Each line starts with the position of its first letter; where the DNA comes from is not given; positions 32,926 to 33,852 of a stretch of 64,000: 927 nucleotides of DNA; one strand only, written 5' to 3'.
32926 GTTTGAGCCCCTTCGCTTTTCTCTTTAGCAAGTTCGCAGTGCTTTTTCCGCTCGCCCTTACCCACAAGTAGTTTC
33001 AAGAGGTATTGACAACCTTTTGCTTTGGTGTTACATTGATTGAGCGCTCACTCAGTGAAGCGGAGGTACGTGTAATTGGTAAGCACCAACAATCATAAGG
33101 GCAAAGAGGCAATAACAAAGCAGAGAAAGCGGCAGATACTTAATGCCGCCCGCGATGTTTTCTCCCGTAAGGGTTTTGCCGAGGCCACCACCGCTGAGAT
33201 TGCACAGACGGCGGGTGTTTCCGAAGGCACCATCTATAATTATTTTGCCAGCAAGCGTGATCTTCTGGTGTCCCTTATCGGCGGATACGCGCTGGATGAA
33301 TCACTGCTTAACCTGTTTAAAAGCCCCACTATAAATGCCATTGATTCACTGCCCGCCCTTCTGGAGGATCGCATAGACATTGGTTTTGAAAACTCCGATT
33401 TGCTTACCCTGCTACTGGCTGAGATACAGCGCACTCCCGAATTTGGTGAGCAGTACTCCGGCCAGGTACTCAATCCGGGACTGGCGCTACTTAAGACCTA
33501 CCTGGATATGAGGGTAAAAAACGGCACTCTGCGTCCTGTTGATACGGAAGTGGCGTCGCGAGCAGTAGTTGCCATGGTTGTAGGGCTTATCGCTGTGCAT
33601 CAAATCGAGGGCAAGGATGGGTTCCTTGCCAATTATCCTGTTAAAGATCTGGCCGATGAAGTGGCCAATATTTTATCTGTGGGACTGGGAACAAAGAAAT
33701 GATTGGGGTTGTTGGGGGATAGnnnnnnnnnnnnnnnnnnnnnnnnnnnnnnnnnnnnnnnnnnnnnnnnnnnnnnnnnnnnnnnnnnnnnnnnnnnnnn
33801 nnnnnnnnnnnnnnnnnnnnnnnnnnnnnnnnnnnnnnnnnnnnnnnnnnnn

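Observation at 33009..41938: TetR regulator - giant fused activase/HgdB-like protein - wHTH/Fe-S protein - Pat-like ACD-GNAT enzyme: an uncharacterised acyl-CoA-centred neighbourhood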

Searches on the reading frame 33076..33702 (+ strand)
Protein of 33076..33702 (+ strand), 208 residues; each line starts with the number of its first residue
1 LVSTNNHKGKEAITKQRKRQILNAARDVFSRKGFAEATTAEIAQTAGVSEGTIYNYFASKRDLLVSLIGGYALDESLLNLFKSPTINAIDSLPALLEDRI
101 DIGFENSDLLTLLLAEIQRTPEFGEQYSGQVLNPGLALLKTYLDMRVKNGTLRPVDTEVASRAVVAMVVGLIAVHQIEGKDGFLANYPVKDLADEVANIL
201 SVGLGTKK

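Call 5: search_protein_families(library=pfam, proteins=[window:33076-33702:+], max_evalue=0.01)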
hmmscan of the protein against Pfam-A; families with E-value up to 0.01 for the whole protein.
window:33076-33702:+ (208 aa): 4 families
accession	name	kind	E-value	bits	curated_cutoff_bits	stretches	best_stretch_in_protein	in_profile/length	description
PF00440.29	TetR_N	-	9.6e-18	64.2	24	1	21-65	1-45/47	Bacterial regulatory proteins, tetR family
PF14246.11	TetR_C_7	-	8.1e-09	35.9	22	1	108-176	21-89/119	AefR-like transcriptional repressor, C-terminal domain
PF16859.10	TetR_C_11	-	2e-06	28.5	32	1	107-175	28-97/113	Tetracyclin repressor-like, C-terminal domain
PF04545.22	Sigma70_r4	-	0.0011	18.9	24.1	1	16-53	7-37/50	Sigma-70, region 4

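Call 6: search_protein_families(library=ncbifam, proteins=[window:33076-33702:+], max_evalue=0.001)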
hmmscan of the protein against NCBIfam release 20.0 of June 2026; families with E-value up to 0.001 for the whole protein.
window:33076-33702:+ (208 aa): 23 families
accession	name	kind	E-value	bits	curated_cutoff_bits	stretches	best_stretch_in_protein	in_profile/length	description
NF053878.1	FATransRegFadRBac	equivalog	5.3e-14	52.4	200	1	15-203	2-187/190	fatty acid metabolism transcriptional regulator FadR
NF041196.1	ScbR_bind_reg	equivalog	3.3e-12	47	150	1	17-96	7-87/191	ScbR family autoregulator-binding transcription factor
NF053731.1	TransRegFasRMycb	equivalog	2.5e-11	43.7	330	1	14-71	9-66/199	HTH-type transcriptional activator FasR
NF050111.1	TransRegSACE7040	equivalog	3.7e-11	43.3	250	1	16-172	1-152/186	SACE_7040 family transcriptional regulator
TIGR03384.1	betaine_BetI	equivalog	4.8e-11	42.7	201.3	1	11-65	3-57/189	choline-binding transcriptional repressor BetI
NF051852.1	efflux_TF_MtrR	exception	6.5e-11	42.4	280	1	15-68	9-62/205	multidrug efflux system transcriptional repressor MtrR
NF001978.0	PRK00767.1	equivalog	2.1e-10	40.7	118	1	13-66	6-59/197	transcriptional regulator BetI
TIGR03613.1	RutR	equivalog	1.1e-09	38.4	368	1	13-105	5-97/202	pyrimidine utilization regulatory protein R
TIGR03968.1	mycofact_TetR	equivalog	2.8e-09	36.8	224.9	1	16-64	9-57/190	mycofactocin system transcriptional regulator MftR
NF007949.0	PRK10668.1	equivalog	2.8e-09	36.8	271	1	15-66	10-61/216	multidrug efflux transporter transcriptional repressor AcrR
NF007015.0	PRK09480.1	equivalog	5.9e-09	35.8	120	1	11-69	5-63/197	nucleoid occlusion factor SlmA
NF040929.1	quorum_TF_HapR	equivalog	1.1e-08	35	350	1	14-66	13-65/200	LuxR/HapR/OpaR family quorum-sensing transcriptional regulator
NF011584.0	PRK15008.1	equivalog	1.6e-07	31.4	230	1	8-68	9-70/212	HTH-type transcriptional regulator RutR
NF033703.1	transcr_KstR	equivalog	2e-07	30.8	280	1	14-68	5-59/185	cholesterol catabolism transcriptional regulator KstR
NF058643.1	TranRegCurRPseudo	equivalog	2.9e-07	30.3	300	1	17-71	8-62/193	TetR family transcriptional repressor CurR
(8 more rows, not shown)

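Call 79: find_homologous_proteins(query=window:33076-33702:+, max_evalue=1e-10)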
Query window:33076-33702:+ (208 aa): 190 proteins with E <= 1e-10 among 788 candidates; the best 120 are listed.
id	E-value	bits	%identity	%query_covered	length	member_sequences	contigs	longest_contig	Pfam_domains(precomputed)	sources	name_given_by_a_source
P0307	4.0e-127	439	100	100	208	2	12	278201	PF14246.12,PF00440.30,PF16859.11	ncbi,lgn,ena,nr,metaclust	ncbi:MAG: TetR/AcrR family transcriptional regulator [Chloroflexi bacterium]|nr:TetR/AcrR family tra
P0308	4.0e-105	367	86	98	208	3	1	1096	PF14246.12,PF00440.30,PF16859.11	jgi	jgi:AcrR family transcriptional regulator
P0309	4.9e-104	364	85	98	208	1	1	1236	PF14246.12,PF00440.30,PF16859.11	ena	-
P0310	1.3e-103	362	83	100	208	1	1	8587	PF14246.12,PF00440.30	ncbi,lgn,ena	-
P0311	1.5e-103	362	84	98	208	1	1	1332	PF14246.12,PF00440.30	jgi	jgi:AcrR family transcriptional regulator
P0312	4.8e-103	361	84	98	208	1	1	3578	PF14246.12,PF00440.30,PF16859.11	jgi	-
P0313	6.9e-103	360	83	100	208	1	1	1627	PF14246.12,PF00440.30,PF16859.11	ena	-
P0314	1.0e-102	360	83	98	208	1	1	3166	PF14246.12,PF00440.30,PF16859.11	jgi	jgi:AcrR family transcriptional regulator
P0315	1.8e-102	359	82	100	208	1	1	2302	PF14246.12,PF00440.30,PF16859.11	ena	-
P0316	2.1e-102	359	84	98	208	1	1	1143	PF14246.12,PF00440.30,PF16859.11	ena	-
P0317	3.2e-101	355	81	99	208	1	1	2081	PF14246.12,PF00440.30,PF16859.11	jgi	jgi:AcrR family transcriptional regulator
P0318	5.6e-101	354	82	98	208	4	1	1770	PF14246.12,PF00440.30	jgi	-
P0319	1.3e-100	353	81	100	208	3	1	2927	PF14246.12,PF00440.30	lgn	-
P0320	4.5e-100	351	80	100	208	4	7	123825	PF14246.12,PF00440.30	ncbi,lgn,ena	-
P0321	6.2e-100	350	80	99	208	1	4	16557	PF14246.12,PF00440.30,PF16859.11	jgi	-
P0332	6.7e-48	181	47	97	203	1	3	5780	PF00440.30,PF16859.11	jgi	jgi:AcrR family transcriptional regulator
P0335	3.9e-40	156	45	95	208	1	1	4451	PF14246.12,PF00440.30,PF16859.11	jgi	jgi:AcrR family transcriptional regulator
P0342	8.0e-29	119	40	94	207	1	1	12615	PF00440.30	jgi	jgi:AcrR family transcriptional regulator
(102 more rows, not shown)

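Call 80: find_encoding_contigs(protein=P0332, flank=6000, max_places=3)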
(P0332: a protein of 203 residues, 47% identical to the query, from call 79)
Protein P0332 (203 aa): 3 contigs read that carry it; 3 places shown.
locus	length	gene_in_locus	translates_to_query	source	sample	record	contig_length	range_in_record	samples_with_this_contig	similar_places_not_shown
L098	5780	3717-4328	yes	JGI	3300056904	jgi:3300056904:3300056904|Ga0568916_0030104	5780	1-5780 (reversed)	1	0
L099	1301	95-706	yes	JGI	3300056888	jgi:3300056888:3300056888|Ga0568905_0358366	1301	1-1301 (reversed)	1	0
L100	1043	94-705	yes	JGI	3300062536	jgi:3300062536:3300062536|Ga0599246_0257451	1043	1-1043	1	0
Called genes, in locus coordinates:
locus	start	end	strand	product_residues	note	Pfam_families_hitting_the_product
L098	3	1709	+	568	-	?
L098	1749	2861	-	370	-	PF02540:NAD_synthase, PF03054:tRNA_Me_trans (weak)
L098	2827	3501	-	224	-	PF00795:CN_hydrolase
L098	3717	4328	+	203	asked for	PF16859:TetR_C_11 (faint), PF00440:TetR_N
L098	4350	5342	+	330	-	PF00005:ABC_tran, PF13304:AAA_21 (faint), PF13732:DrrA1-3_C (weak)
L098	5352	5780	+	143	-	?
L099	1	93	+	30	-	?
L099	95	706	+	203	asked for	PF16859:TetR_C_11 (faint), PF00440:TetR_N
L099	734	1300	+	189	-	?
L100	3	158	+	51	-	?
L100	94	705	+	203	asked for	PF16859:TetR_C_11 (faint), PF00440:TetR_N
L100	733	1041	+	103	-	?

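Call 81: find_encoding_contigs(protein=P0335, flank=6000, max_places=2)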
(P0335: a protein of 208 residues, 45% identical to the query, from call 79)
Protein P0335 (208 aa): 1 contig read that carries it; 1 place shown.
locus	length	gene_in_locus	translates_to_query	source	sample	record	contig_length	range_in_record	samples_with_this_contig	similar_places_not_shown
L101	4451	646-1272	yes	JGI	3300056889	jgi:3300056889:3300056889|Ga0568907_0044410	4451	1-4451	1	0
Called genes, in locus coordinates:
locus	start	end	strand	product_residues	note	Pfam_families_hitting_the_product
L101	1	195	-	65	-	?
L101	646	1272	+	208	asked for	PF00440:TetR_N, PF14246:TetR_C_7 (weak), PF16859:TetR_C_11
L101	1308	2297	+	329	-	PF00005:ABC_tran, PF13304:AAA_21 (faint), PF13732:DrrA1-3_C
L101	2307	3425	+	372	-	PF12698:ABC2_membrane_3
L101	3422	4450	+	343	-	?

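Call 82: find_encoding_contigs(protein=P0342, flank=6000, max_places=2)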
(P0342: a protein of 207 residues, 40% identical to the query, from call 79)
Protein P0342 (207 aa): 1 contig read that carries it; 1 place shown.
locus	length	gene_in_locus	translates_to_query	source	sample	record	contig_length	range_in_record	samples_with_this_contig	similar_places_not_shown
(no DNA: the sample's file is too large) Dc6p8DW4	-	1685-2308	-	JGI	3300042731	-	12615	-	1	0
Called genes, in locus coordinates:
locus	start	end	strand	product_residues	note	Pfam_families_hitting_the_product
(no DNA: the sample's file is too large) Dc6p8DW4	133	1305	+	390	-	PF04015:DUF362, PF00037:Fer4 (weak), PF12797:Fer4_2 (faint), PF12838:Fer4_7 (weak), PF13237:Fer4_10 (weak), PF14697:Fer4_21 (weak)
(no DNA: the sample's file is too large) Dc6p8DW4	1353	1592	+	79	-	-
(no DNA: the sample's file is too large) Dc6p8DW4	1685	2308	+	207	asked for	PF00440:TetR_N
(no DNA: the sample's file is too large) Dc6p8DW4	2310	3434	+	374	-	PF12679:ABC2_membrane_2, PF12698:ABC2_membrane_3, PF01061:ABC2_membrane, PF12730:ABC2_membrane_4 (weak)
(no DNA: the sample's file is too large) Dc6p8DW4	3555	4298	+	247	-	PF00440:TetR_N, PF16859:TetR_C_11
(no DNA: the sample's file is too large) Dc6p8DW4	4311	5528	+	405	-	PF12679:ABC2_membrane_2, PF12698:ABC2_membrane_3, PF01061:ABC2_membrane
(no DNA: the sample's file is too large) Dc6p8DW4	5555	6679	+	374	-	PF12679:ABC2_membrane_2, PF12698:ABC2_membrane_3, PF01061:ABC2_membrane, PF12730:ABC2_membrane_4 (weak)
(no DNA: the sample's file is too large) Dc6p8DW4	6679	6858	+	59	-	-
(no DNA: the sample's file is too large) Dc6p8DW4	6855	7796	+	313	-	PF00005:ABC_tran, PF13304:AAA_21 (weak)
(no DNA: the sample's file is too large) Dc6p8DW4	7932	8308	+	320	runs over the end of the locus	PF00005:ABC_tran, PF13304:AAA_21 (faint), PF13732:DrrA1-3_C (weak)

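Call 88: search_solved_structures(query=window:33076-33702:+, max_evalue=0.000001)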
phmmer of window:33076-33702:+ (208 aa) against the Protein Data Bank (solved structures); distinct sequences matched with E-value up to 0.000001: 44.
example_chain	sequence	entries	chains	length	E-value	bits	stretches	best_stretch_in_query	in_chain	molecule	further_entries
3mvp_A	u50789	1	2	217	6.6e-12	48.7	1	4-93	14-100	TetR/AcrR transcriptional regulator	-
9b7y_A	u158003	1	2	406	3.8e-11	46.3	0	15-106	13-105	Transcriptional repressor Mce3R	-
6ayi_A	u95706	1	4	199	7e-11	45.4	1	17-176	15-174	HTH-type transcriptional regulator UidR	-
6ayh_A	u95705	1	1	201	3.9e-10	42.9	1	18-173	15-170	TetR family transcriptional regulator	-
1zkg_A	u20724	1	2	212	1.5e-08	37.8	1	17-66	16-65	transcriptional regulator, TetR family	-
1rkt_A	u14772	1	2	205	1.7e-08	37.6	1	16-90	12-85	protein yfiR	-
1vi0_A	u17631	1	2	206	1.9e-08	37.5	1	17-69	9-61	transcriptional regulator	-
3whb_A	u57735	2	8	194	1.9e-08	37.5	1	17-69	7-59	Fatty acid metabolism regulator protein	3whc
2id6_A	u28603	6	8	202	2.3e-08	37.2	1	17-67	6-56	TRANSCRIPTIONAL REGULATOR, TetR FAMILY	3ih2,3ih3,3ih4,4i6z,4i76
1z77_A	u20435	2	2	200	2.5e-08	37.1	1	18-67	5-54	transcriptional regulator (TetR family) | Transcriptional regulator, TetR family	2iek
8suk_A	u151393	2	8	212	2.6e-08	37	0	17-67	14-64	DarR | TetR/AcrR family transcriptional regulator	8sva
4g12_A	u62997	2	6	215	2.7e-08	36.9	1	12-127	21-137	Probable transcriptional regulatory protein (Probably TETR-FAMILY)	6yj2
8svd_A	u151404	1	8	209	3.1e-08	36.8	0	16-67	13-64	DarR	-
8sua_A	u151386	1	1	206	3.9e-08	36.4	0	17-67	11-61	DarR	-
6yl2_B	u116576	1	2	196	4.4e-08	36.2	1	15-127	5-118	Probable transcriptional regulatory protein (Probably TetR-family)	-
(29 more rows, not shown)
